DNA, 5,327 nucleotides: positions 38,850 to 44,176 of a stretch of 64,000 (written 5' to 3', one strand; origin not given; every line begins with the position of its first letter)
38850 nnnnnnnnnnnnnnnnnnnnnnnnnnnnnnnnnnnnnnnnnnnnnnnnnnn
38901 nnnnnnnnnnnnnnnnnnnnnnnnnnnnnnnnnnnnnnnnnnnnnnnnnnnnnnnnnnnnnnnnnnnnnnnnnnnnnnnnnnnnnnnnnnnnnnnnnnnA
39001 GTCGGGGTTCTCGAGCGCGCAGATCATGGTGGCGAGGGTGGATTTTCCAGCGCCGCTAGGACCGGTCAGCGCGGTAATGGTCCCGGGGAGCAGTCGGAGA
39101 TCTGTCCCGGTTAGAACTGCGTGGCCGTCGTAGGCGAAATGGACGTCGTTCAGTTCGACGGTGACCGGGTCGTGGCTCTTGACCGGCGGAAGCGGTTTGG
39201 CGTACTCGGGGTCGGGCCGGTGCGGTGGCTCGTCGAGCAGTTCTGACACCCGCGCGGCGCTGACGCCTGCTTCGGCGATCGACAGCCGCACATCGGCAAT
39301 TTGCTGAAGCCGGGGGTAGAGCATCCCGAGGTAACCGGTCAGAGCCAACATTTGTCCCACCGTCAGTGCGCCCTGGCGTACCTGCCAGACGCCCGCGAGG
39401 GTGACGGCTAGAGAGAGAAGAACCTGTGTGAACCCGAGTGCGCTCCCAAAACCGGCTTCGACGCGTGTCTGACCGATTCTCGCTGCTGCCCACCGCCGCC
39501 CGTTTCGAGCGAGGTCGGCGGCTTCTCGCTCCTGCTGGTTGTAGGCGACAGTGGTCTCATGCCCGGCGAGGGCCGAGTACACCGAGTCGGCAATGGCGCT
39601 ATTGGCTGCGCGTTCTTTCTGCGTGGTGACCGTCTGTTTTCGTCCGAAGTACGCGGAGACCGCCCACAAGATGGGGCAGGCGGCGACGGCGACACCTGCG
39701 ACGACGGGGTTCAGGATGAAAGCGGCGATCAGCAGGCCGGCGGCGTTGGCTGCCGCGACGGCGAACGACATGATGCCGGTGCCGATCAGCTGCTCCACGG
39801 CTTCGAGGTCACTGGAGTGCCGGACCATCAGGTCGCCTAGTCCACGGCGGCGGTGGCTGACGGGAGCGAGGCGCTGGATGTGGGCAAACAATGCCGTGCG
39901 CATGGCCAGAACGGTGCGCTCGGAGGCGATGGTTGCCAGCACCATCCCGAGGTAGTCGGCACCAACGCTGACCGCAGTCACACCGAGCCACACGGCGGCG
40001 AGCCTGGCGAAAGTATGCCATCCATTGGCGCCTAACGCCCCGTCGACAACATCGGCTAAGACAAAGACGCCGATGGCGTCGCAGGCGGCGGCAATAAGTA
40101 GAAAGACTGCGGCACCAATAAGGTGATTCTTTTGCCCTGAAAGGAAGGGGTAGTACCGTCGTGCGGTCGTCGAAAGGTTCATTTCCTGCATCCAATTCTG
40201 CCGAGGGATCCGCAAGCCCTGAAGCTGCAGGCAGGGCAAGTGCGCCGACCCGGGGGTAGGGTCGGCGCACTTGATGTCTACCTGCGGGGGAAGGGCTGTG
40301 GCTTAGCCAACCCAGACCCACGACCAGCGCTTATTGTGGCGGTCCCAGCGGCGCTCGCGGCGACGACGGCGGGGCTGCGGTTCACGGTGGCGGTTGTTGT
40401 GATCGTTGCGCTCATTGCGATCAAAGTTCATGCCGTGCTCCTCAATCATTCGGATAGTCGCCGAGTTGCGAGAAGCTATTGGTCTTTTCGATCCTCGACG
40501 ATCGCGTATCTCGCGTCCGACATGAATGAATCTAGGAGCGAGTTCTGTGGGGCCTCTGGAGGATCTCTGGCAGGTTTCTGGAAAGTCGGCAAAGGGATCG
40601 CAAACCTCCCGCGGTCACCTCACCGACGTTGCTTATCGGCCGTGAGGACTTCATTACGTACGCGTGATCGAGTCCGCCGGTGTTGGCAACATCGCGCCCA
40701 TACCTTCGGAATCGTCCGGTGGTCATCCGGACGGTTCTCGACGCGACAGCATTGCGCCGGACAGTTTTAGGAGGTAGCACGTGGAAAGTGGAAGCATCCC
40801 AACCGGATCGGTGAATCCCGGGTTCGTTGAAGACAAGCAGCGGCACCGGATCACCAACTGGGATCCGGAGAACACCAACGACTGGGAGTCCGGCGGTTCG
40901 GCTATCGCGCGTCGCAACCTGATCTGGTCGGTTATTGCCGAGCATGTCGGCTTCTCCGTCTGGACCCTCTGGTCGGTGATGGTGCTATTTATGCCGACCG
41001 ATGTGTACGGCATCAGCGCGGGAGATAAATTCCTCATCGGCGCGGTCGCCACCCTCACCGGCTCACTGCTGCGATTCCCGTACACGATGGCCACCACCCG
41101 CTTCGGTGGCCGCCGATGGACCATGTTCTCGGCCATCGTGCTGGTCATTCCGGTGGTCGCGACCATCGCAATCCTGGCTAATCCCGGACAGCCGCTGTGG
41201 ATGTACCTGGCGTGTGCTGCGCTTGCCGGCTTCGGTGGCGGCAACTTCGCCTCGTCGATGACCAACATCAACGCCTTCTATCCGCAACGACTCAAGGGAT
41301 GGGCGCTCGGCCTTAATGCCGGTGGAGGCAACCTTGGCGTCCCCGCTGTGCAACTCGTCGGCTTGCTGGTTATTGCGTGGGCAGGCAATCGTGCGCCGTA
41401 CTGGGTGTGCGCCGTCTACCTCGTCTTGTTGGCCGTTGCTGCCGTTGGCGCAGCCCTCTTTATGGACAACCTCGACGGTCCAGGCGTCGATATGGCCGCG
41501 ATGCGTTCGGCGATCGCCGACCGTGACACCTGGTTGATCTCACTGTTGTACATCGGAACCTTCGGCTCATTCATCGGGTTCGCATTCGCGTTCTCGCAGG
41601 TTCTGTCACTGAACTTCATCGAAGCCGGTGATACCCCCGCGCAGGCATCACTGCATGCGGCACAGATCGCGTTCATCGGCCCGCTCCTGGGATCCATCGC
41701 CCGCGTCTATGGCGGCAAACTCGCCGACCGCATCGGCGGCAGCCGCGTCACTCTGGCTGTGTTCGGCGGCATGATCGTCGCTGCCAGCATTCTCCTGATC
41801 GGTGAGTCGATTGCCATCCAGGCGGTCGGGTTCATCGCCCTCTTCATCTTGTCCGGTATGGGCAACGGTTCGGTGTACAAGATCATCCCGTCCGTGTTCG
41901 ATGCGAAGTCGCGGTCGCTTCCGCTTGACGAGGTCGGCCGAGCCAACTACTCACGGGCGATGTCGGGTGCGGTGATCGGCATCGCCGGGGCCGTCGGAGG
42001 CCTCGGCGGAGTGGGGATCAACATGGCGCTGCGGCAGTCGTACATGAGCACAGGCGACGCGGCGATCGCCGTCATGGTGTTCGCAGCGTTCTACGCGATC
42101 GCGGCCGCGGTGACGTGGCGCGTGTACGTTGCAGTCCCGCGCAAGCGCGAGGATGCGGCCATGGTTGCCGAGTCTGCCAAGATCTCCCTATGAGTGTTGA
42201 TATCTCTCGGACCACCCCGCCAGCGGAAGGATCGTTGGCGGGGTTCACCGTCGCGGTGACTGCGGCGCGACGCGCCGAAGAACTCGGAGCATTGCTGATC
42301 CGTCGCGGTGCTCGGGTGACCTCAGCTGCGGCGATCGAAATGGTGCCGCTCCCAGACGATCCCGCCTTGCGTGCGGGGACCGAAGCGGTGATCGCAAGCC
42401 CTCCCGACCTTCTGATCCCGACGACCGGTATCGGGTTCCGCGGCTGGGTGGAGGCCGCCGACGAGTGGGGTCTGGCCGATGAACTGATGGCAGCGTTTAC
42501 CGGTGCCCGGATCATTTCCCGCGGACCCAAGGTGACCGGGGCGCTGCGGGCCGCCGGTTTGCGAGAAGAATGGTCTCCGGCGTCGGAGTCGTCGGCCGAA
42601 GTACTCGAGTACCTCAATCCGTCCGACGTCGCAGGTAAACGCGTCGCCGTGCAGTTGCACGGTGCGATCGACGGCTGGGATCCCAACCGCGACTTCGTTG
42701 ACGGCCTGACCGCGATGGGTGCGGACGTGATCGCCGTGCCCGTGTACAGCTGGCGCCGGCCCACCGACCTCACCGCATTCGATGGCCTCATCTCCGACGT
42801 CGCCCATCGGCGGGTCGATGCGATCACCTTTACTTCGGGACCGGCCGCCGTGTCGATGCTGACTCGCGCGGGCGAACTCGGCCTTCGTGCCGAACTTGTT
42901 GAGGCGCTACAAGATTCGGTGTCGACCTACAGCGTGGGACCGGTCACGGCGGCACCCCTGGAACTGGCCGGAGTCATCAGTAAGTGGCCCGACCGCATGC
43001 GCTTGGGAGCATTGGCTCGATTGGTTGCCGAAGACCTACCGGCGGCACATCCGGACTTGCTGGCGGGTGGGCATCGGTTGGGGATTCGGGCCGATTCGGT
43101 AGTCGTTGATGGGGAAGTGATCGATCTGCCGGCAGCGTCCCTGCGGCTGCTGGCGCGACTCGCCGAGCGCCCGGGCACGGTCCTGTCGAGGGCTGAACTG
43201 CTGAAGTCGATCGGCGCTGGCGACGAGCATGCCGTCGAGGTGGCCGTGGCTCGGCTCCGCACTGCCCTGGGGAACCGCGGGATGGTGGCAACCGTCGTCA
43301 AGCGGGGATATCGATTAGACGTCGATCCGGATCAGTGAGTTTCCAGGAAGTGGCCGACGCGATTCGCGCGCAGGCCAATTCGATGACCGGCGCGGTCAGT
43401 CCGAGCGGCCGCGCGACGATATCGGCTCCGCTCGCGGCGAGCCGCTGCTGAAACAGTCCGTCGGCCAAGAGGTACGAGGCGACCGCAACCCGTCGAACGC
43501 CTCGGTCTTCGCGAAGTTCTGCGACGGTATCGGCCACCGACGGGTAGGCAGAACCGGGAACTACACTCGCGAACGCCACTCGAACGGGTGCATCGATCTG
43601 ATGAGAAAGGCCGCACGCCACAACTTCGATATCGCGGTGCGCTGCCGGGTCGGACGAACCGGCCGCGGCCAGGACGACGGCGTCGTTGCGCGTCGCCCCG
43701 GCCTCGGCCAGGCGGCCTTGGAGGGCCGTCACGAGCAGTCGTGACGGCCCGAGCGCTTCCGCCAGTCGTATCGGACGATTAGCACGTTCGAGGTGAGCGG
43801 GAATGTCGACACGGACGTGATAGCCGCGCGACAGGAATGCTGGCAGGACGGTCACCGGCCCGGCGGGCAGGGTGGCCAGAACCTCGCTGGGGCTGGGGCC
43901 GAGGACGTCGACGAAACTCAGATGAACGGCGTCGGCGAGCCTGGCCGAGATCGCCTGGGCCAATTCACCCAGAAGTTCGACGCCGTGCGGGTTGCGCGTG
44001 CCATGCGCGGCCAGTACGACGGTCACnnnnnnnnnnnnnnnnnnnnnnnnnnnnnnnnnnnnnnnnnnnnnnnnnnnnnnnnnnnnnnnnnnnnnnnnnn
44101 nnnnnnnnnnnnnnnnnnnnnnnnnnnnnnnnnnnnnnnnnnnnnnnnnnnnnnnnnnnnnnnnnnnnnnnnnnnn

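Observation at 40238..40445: Unannotated 42-aa Arg/Trp-rich peptide gene upstream of an ABC exporter and divergent from the nitrate cluster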

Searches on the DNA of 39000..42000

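Call 6: search_rna_families(source=window, start=39000, end=42000, threshold=evalue, max_evalue=1)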
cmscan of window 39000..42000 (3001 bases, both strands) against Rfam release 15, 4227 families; matches with E-value up to 1: 2.
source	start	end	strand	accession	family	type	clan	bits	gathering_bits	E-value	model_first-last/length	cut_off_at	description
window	40233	40305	-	RF01066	6C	Cis-reg;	-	29.7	47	0.3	1-75/75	no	6C RNA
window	41011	41065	-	RF01119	sR32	Gene; snRNA; snoRNA; CD-box;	-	16.4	40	0.28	1-57/57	no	Small nucleolar RNA sR32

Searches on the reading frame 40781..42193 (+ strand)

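Call 5: search_protein_families(library=pfam, proteins=[window:40781-42193:+])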
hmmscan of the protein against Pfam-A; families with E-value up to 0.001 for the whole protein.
window:40781-42193:+ (470 aa): 1 family
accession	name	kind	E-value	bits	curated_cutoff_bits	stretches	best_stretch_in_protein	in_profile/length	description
PF07690.21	MFS_1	-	6.5e-24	84.9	33.4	1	57-403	9-346/347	Major Facilitator Superfamily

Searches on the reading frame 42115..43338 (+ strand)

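Call 5: search_protein_families(library=pfam, proteins=[window:42115-43338:+])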
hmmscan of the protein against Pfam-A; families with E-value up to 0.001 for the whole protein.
window:42115-43338:+ (407 aa): 2 families
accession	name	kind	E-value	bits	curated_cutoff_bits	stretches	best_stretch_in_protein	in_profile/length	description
PF02602.20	HEM4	-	2.6e-27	95.9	27.5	1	56-287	2-215/231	Uroporphyrinogen-III synthase HemD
PF00486.34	Trans_reg_C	-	4.7e-12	46.2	26.2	1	333-401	1-77/77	Transcriptional regulatory protein, C terminal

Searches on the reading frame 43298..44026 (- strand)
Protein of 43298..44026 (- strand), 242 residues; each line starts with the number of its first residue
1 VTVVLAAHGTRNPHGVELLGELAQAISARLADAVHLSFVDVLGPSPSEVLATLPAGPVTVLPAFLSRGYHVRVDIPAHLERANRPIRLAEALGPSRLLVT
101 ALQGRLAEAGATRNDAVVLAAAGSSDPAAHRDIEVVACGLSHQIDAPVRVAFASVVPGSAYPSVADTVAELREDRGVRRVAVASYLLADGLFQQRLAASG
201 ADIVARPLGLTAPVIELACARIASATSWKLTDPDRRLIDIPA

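Call 5: search_protein_families(library=pfam, proteins=[window:43298-44026:-])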
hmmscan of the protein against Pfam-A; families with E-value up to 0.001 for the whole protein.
window:43298-44026:- (242 aa): 1 family
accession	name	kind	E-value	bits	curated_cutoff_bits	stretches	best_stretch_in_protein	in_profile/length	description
PF01903.22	CbiX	-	1.6e-23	83.5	22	2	8-103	1-105/106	CbiX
